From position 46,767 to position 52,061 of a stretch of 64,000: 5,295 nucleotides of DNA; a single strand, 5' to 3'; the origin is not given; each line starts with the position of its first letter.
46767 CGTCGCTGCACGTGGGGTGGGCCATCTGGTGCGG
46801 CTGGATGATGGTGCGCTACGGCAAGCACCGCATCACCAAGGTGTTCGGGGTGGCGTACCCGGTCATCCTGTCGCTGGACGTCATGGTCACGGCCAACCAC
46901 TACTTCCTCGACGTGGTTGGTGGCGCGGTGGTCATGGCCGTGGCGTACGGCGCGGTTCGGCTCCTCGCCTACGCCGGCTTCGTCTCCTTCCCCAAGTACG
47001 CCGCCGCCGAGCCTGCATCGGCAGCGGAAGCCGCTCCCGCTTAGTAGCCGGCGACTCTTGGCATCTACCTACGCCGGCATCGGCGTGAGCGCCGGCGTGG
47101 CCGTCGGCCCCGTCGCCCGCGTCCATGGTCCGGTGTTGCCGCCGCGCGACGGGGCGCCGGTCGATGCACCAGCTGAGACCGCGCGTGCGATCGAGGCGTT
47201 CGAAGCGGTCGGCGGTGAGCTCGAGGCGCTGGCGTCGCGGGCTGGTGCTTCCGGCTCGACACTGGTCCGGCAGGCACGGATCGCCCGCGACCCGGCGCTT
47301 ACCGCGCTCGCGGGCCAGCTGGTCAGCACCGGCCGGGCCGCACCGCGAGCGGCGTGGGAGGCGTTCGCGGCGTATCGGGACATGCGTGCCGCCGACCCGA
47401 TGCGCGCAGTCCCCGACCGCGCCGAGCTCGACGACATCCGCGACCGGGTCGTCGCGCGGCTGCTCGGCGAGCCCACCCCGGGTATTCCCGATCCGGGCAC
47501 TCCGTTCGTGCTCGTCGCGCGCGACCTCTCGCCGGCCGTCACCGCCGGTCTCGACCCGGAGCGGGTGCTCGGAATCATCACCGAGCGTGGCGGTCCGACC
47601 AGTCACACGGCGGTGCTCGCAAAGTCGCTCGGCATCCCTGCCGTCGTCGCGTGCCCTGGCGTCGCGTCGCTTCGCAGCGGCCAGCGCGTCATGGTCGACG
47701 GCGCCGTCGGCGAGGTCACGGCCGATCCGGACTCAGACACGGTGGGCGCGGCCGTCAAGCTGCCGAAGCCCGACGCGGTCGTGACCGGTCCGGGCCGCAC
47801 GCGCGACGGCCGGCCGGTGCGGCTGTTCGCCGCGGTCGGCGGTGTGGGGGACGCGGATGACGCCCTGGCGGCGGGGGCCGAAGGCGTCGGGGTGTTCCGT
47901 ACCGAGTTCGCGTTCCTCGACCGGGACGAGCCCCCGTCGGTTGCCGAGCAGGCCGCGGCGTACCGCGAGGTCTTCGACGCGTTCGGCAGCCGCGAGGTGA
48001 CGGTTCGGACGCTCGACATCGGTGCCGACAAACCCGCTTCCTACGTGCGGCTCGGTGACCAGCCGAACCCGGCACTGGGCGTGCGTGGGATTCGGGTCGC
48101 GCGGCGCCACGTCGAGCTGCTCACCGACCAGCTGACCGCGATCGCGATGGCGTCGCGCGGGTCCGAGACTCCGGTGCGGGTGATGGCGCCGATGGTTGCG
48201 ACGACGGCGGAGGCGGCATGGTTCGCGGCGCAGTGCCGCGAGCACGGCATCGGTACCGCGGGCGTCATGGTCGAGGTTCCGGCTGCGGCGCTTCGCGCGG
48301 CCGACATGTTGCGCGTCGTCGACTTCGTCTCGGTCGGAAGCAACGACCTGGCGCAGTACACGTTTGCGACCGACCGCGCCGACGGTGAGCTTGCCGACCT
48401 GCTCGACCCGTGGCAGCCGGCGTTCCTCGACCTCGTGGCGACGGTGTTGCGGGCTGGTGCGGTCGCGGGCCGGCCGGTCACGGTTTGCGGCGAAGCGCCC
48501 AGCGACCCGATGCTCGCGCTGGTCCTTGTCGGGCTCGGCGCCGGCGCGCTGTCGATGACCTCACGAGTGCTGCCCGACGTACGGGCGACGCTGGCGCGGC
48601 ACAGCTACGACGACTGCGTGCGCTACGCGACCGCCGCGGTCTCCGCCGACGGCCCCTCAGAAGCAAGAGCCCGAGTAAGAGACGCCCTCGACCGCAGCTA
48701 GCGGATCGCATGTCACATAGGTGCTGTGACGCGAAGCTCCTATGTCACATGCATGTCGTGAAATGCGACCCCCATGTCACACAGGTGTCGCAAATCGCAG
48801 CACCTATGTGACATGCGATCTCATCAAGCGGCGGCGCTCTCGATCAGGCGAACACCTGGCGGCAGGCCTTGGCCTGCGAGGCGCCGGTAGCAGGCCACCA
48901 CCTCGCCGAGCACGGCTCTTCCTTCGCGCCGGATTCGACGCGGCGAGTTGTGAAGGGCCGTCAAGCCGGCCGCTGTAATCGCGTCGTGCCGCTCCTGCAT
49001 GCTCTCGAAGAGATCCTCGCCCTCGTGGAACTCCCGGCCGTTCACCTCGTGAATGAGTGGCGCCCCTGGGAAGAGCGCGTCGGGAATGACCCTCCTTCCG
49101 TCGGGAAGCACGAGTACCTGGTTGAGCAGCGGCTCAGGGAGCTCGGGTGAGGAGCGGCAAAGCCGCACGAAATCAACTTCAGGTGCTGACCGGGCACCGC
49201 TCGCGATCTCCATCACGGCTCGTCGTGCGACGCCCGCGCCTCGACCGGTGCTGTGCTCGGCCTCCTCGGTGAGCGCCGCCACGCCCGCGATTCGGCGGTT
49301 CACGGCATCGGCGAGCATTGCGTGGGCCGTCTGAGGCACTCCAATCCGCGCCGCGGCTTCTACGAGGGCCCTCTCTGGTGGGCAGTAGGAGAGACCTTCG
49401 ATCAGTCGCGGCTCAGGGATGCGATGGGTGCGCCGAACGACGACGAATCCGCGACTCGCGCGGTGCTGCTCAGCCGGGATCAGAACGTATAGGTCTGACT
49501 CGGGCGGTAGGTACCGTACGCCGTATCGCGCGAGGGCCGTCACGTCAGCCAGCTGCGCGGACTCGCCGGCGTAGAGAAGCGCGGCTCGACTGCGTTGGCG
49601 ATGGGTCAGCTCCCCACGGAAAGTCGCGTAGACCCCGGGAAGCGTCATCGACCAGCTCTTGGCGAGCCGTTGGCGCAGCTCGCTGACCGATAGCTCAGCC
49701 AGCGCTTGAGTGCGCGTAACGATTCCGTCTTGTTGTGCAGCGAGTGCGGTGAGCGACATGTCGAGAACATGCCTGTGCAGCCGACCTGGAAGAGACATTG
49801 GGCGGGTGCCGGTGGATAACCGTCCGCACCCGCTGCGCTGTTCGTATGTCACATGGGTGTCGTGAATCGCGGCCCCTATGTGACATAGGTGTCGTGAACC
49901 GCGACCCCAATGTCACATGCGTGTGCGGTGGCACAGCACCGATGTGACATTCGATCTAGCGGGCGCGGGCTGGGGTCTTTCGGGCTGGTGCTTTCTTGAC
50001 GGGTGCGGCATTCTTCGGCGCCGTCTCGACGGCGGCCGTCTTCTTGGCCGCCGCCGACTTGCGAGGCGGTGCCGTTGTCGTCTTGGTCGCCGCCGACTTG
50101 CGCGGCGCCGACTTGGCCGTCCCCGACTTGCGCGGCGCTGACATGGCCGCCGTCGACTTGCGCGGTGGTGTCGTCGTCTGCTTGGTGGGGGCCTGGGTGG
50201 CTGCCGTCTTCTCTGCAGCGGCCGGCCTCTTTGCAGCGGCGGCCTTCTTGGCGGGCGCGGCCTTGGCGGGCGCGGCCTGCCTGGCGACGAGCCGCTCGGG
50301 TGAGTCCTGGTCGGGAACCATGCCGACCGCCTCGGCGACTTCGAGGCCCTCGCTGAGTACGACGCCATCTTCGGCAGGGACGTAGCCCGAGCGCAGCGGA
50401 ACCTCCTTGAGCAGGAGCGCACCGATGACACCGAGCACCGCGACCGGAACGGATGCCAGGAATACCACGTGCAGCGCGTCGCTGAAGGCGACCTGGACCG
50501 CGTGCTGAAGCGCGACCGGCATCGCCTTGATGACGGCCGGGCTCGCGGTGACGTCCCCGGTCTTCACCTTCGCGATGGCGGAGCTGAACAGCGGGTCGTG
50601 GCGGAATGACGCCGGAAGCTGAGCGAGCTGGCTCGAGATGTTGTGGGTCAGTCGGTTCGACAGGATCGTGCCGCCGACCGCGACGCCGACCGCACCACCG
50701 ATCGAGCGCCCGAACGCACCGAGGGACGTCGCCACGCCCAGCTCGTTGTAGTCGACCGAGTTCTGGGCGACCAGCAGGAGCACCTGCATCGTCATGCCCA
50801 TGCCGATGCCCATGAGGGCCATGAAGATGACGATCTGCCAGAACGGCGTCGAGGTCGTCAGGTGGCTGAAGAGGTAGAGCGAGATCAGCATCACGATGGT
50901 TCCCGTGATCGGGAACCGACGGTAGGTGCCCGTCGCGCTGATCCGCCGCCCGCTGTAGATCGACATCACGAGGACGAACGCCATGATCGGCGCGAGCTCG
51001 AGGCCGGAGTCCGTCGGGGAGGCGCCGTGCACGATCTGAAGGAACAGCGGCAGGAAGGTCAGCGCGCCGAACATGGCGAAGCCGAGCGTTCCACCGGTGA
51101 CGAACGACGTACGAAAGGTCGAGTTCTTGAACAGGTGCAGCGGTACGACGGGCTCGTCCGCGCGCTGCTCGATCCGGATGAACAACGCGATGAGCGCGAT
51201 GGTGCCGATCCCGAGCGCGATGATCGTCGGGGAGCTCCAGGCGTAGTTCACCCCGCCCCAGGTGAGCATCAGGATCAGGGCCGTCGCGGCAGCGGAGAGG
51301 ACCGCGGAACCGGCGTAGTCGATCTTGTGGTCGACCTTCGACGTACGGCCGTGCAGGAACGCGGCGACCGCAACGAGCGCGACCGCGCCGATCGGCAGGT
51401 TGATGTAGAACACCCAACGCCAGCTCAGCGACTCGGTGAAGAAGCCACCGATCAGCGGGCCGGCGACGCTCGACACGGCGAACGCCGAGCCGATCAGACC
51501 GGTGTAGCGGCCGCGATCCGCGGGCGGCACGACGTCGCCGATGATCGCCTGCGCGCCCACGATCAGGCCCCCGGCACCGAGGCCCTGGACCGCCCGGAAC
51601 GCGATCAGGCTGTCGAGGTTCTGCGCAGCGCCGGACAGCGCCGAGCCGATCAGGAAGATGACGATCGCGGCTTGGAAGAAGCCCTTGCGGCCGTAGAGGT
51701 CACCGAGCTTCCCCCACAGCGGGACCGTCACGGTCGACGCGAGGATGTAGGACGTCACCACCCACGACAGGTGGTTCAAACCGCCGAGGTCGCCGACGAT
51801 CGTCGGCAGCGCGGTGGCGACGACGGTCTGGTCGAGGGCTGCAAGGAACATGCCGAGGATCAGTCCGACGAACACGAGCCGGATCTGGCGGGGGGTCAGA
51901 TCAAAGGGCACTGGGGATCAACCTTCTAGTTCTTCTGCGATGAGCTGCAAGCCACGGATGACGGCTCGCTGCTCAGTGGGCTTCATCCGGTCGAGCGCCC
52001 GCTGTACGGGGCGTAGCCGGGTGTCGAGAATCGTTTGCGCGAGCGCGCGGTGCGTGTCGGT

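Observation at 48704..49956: Two 117-bp arrays of four phased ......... dyads bracket an orphan AbiEi-wHTH / DUF559-fold gene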

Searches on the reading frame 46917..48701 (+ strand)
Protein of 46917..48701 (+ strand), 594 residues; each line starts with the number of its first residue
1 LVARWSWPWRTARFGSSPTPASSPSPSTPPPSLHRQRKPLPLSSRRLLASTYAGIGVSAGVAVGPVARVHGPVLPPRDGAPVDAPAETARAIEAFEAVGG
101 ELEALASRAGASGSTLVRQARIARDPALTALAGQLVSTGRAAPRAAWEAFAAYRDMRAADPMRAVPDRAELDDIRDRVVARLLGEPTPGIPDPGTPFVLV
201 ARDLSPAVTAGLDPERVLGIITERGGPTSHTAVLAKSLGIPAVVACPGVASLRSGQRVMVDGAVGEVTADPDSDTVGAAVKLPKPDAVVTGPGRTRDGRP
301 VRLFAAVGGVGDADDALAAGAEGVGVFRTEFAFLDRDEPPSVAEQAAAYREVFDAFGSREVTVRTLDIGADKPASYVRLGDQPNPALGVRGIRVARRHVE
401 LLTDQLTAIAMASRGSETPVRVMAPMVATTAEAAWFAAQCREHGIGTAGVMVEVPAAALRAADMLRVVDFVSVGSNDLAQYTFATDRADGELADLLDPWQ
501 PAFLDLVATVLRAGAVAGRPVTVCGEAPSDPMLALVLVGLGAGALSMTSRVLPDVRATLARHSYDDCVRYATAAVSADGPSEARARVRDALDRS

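Call 7: search_protein_families(library=pfam, proteins=[window:46917-48701:+], max_evalue=0.01)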
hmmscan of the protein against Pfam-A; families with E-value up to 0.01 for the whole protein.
window:46917-48701:+ (594 aa): 3 families
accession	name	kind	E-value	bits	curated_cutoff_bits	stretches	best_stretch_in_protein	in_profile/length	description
PF02896.24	PEP-utilizers_C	-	1.6e-74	251.2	22.8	1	289-562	8-291/293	PEP-utilising enzyme, PEP-binding domain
PF00391.29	PEP-utilizers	-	1.8e-23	82.4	23.1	1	197-265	5-72/72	PEP-utilising enzyme, mobile domain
PF05524.18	PEP-utilisers_N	-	1.9e-11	44.6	24.4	1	54-156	2-109/121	PEP-utilising enzyme, N-terminal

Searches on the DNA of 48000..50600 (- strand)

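Call 49: search_rna_families(source=window, start=48000, end=50600, threshold=evalue, max_evalue=1)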
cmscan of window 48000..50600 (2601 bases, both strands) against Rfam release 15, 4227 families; matches with E-value up to 1: 0.
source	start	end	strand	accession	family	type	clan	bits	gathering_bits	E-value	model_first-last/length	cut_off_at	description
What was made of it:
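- Tried and rejected: Rfam found nothing on 48000-50600 (call 49).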

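Call 61: search_dna_similar(query=L162:3905-3965:+, collection=plasmids, mode=distant, max_evalue=0.01, max_rows=40)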
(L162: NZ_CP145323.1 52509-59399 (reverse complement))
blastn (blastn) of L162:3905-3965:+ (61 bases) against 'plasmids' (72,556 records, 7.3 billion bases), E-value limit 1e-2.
Records with a match: 1; places in all: 11; records where one place covers at least 80% of the query: 1.
Best place of each record, by identity: >=99% 1.
By first word of the organism name: Rhodococcus 1.
By predicted mobility (MOB-suite, as given by PLSDB): non-mobilizable 1.
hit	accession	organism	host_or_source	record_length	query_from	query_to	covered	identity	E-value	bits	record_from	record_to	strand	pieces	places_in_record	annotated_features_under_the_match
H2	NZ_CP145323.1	Rhodococcus ruber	-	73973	1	61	100%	100.0%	7e-23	111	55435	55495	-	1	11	none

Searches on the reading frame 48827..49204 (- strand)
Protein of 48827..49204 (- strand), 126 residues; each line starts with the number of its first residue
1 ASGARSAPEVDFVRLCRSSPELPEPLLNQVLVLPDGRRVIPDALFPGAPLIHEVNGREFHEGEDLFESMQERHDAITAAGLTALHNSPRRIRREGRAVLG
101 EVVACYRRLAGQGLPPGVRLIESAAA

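Call 86: predict_structure(alignment_id=A2)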
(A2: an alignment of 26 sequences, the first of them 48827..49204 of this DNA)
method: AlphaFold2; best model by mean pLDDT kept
length: 126 residues; sequences in the alignment: 26
mean_pLDDT: 90.4   pTM: 0.85
mean pLDDT of the five models: 90.4, 90.0, 89.9, 88.9, 88.3
residues with pLDDT >= 90: 98; 70-90: 15; 50-70: 10; < 50: 3
segments of 3 or more residues with pLDDT < 50: 124-126
pLDDT, mean of each block of 10 residues (from residue 1): 82 96 95 94 96 80 78 95 96 97 98 97 59
secondary structure, 60 per line:
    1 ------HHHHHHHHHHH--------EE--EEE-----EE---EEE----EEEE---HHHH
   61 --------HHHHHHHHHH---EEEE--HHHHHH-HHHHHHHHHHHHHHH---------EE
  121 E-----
elements in order: H7-17 E30-32 E43-45 E50-53 H57-60 H69-78 E82-85 H88-93 H95-109 E119-121

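Call 88: fold_search(model_id=the predicted structure, library=pdb)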
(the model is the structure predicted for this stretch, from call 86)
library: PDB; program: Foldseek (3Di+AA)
matches with E <= 10: 793; with E <= 0.001: 0
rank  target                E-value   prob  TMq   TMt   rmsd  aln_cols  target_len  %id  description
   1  4par_C                4.3e-02  0.93  0.48  0.22   6.6       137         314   12  The 5-Hydroxymethylcytosine-Specific Restriction Enzyme AbaSI in a Complex with Product-like DNA (released 2014-06-25)
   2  4par_A                6.0e-02  0.96  0.56  0.26   5.3       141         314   13  The 5-Hydroxymethylcytosine-Specific Restriction Enzyme AbaSI in a Complex with Product-like DNA (released 2014-06-25)
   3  4par_B                6.0e-02  0.92  0.52  0.24   6.5       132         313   13  The 5-Hydroxymethylcytosine-Specific Restriction Enzyme AbaSI in a Complex with Product-like DNA (released 2014-06-25)
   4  4oky                  8.9e-02  0.84  0.47  0.23   6.9       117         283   14  Crystal structure of PvuRts1I, a 5-hydroxymethylcytosine DNA restriction endonuclease (released 2014-09-10)
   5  3r3p_B                9.5e-02  0.98  0.57  0.72   4.1       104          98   13  Homing Endonuclease I-Bth0305I Catalytic Domain (released 2011-10-05)
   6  3r3p_A                1.7e-01  0.96  0.59  0.74   3.8       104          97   13  Homing Endonuclease I-Bth0305I Catalytic Domain (released 2011-10-05)
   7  3hrl                  2.5e-01  0.93  0.56  0.72   3.5       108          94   18  Crystal structure of a putative endonuclease-like protein (ngo0050) from neisseria gonorrhoeae (released 2009-06-30)
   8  4oq2                  2.7e-01  0.57  0.45  0.22   6.7       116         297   16  5hmC specific restriction endonuclease PvuRTs1I (released 2014-03-12)
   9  9i05_Xg               4.9e-01  0.60  0.57  0.17   6.7       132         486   11  Cryo-EM structure of the large subunit of the mitochondrial ribosome from Toxoplasma gondii (released 2025-06-11)
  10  9i05_Xr               4.9e-01  0.57  0.52  0.17   6.1       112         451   11  Cryo-EM structure of the large subunit of the mitochondrial ribosome from Toxoplasma gondii (released 2025-06-11)
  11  9y0g_A                7.7e-01  0.10  0.22  0.18   5.9        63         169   13  Crystal structure of NRas-G12D in complex with GDP and compound 1 (released 2026-02-25)
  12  7lo5_A                8.2e-01  0.25  0.36  0.06   5.0        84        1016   10  cryoEM structure DrdV-DNA complex (released 2021-03-17)
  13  5wha_A                8.2e-01  0.11  0.34  0.29  12.1       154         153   11  KRas G12V, bound to GDP and miniprotein 225-11 (released 2018-01-03)
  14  3tw8_B                8.2e-01  0.09  0.22  0.18   5.8        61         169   10  GEF domain of DENND 1B in complex with Rab GTPase Rab35 (released 2011-11-16)
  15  3tw8_D                9.4e-01  0.08  0.22  0.18   5.8        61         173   10  GEF domain of DENND 1B in complex with Rab GTPase Rab35 (released 2011-11-16)
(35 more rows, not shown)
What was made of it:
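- On DUF559 / Vsr-like PD-(D/E)xK nucleases: The eight best Foldseek hits of the domain model are all Vsr-like (call 88).
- Closest known: Vsr-like endonuclease domains. Same: The C-terminal fold matches (probability 0.93-0.98, TM 0.72-0.74 to the small domains, call 88).
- The C-terminal domain resembles the homing endonuclease I-Bth0305I (TM 0.72-0.74, call 88).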

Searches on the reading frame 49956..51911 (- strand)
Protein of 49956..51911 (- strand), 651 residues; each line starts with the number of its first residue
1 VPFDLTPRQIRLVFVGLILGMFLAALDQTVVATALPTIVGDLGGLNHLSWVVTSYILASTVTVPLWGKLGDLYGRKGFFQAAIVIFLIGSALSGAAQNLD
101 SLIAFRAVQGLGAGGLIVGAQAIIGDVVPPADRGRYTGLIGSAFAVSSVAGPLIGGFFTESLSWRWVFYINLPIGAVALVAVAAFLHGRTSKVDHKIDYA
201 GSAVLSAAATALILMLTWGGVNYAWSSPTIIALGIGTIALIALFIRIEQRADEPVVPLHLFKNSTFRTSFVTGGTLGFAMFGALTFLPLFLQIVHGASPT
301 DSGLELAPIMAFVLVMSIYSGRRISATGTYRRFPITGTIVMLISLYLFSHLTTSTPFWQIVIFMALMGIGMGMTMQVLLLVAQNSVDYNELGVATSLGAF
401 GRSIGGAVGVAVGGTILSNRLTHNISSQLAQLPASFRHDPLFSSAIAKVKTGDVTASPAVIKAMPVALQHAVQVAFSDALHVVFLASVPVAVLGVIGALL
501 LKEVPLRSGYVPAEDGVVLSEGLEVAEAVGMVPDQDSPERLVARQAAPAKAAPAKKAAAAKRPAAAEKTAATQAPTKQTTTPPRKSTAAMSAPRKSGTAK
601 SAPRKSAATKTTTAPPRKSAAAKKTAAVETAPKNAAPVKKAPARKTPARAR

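Call 7: search_protein_families(library=pfam, proteins=[window:49956-51911:-], max_evalue=0.01)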
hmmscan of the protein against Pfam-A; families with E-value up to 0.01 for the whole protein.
window:49956-51911:- (651 aa): 3 families
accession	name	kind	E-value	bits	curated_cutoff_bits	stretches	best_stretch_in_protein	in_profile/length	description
PF07690.21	MFS_1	-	9e-56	189.7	33.4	1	17-409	1-346/347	Major Facilitator Superfamily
PF06609.19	TRI12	-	1.2e-20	73.9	23.2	1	26-502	58-554/599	Fungal trichothecene efflux pump (TRI12)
PF00083.30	Sugar_tr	-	3.8e-13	49.6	22.3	1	48-181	48-187/452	Sugar (and other) transporter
